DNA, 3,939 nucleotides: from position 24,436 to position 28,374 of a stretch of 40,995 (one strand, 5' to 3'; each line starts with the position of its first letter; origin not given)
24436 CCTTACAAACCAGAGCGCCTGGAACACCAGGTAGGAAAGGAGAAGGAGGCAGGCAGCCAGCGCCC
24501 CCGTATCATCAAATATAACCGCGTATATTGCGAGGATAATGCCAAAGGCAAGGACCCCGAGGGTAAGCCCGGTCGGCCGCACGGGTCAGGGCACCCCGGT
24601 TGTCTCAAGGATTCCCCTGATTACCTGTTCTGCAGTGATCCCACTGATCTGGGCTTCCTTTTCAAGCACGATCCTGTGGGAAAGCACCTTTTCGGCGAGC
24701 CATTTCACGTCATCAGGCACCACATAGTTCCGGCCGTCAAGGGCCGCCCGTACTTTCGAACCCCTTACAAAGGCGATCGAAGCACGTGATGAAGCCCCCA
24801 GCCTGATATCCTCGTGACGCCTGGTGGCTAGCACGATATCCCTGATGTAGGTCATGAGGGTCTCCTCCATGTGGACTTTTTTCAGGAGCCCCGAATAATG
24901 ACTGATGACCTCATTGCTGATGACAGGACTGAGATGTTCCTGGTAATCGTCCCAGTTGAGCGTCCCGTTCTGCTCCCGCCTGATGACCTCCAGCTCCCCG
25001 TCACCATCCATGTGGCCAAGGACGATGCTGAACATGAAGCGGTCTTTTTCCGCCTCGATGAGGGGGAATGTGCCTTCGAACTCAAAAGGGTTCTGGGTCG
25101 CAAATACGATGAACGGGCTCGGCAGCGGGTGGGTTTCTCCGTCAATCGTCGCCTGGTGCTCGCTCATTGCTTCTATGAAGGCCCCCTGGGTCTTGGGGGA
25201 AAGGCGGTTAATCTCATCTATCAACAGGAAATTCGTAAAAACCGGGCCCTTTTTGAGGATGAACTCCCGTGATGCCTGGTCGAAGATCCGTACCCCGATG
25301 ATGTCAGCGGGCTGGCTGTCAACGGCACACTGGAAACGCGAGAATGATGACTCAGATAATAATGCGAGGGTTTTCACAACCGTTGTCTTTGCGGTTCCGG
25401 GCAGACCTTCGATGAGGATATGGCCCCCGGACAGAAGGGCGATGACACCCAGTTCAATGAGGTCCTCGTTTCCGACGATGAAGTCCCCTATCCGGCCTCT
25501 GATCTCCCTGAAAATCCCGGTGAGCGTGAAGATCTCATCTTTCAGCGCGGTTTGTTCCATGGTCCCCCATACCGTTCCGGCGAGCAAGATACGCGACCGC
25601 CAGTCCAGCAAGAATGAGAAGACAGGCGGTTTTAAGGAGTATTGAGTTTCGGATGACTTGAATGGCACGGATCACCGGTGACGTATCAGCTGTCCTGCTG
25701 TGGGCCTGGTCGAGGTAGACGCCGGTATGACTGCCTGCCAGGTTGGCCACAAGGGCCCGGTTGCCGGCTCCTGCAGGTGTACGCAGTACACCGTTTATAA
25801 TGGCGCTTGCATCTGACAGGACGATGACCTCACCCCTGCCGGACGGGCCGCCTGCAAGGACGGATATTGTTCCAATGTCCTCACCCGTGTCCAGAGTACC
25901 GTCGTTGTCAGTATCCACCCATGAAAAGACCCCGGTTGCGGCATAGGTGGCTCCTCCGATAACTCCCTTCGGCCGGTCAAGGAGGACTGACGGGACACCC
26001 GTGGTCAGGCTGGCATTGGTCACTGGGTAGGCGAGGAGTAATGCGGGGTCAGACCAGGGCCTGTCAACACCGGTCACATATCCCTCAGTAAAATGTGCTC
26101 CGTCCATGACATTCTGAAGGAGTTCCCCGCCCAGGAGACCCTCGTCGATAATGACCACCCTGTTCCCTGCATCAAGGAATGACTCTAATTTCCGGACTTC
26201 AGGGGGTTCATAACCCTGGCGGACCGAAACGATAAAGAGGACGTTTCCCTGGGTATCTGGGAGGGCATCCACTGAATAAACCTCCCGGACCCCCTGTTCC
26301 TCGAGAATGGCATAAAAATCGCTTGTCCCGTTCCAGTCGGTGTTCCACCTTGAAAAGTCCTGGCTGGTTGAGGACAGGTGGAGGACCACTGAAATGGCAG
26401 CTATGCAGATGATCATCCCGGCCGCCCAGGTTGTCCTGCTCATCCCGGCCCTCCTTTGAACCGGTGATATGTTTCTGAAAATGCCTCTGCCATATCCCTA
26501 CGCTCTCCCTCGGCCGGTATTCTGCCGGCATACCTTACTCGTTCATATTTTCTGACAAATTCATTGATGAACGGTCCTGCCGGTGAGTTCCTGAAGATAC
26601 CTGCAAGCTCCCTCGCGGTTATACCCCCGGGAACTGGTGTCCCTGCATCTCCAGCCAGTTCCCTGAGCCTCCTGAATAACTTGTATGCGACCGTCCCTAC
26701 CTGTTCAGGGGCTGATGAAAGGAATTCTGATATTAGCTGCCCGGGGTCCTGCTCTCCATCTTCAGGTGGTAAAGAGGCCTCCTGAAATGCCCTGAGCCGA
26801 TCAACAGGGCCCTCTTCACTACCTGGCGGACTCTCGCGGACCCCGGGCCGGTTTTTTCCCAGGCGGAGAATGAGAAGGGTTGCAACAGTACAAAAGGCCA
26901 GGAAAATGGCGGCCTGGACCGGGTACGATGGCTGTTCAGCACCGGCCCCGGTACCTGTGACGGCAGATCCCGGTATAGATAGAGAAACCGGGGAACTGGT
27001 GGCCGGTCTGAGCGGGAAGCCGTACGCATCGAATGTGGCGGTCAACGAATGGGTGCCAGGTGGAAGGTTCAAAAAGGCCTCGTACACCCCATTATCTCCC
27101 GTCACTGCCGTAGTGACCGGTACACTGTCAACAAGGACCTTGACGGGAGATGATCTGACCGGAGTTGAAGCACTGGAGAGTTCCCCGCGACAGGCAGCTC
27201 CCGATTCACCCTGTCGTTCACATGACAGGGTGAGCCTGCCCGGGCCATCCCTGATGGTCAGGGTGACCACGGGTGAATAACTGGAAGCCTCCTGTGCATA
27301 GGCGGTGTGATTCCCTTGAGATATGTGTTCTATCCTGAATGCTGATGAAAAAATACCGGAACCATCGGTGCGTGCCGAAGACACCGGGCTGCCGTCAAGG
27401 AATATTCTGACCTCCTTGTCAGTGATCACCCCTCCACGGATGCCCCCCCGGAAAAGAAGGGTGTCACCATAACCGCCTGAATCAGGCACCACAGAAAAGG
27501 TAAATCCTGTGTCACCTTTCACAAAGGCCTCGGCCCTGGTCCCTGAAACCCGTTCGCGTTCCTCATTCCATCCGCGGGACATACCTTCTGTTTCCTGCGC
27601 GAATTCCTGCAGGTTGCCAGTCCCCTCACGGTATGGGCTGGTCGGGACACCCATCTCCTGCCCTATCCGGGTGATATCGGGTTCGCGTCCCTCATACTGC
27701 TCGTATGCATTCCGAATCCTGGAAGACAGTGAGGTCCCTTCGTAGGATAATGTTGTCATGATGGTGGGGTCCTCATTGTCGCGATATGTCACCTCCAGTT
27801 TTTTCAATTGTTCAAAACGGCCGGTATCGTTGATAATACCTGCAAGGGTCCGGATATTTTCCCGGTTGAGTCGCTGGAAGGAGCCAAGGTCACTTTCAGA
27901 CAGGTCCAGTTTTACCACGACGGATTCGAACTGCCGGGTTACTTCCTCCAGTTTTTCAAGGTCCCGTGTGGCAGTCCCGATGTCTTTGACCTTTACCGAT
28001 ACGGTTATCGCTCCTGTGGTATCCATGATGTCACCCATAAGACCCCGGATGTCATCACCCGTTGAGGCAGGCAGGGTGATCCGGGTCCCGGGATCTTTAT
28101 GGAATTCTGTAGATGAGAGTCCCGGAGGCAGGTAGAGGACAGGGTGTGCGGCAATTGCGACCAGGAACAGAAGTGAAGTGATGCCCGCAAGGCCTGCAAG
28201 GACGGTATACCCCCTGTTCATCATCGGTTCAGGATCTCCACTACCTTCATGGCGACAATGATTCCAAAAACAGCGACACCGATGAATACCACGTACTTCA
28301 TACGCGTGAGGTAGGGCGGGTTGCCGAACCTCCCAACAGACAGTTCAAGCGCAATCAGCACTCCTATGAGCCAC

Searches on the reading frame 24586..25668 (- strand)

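Call 77: search_protein_families(library=pfam, proteins=[window:24586-25668:-], max_evalue=0.00001)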
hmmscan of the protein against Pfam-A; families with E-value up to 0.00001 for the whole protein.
window:24586-25668:- (360 aa): 4 families
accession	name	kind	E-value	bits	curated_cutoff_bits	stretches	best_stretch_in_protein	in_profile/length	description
PF07726.17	AAA_3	-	7.6e-51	171.9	27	1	83-213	1-131/131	ATPase family associated with various cellular activities (AAA)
PF17863.7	AAA_lid_2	-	3.6e-23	81.5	22.7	1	281-351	2-72/74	AAA lid domain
PF07728.20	AAA_5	-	1.3e-10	41.8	22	1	83-211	1-139/139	AAA domain (dynein-related subfamily)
PF20030.5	bpMoxR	-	2.6e-07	30.4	27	1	58-125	8-75/205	MoxR domain in the MoxR-vWA-beta-propeller ternary systems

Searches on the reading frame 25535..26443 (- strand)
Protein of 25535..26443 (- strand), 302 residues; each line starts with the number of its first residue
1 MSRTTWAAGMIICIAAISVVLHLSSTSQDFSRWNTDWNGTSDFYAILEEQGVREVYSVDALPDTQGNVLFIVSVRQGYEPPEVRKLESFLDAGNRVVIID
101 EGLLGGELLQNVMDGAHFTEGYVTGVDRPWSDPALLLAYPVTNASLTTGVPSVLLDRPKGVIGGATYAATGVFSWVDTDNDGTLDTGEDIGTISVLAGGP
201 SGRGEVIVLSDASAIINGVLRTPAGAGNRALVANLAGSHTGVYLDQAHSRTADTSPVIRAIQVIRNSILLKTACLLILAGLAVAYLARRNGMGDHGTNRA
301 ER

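Call 77: search_protein_families(library=pfam, proteins=[window:25535-26443:-], max_evalue=0.00001)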
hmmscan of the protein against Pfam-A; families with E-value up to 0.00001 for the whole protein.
window:25535-26443:- (302 aa): 1 family
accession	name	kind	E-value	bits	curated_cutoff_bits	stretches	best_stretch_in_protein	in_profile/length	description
PF14258.12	DUF4350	-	2.3e-21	77.3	30.4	1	34-235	3-180/181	Domain of unknown function (DUF4350)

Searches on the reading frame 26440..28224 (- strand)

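Call 77: search_protein_families(library=pfam, proteins=[window:26440-28224:-], max_evalue=0.00001)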
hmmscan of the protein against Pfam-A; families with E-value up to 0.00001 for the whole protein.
window:26440-28224:- (594 aa): 1 family
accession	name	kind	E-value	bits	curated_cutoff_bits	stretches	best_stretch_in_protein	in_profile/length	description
PF13559.11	DUF4129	-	6.9e-07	29.7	24.8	1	516-582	1-68/69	Domain of unknown function (DUF4129)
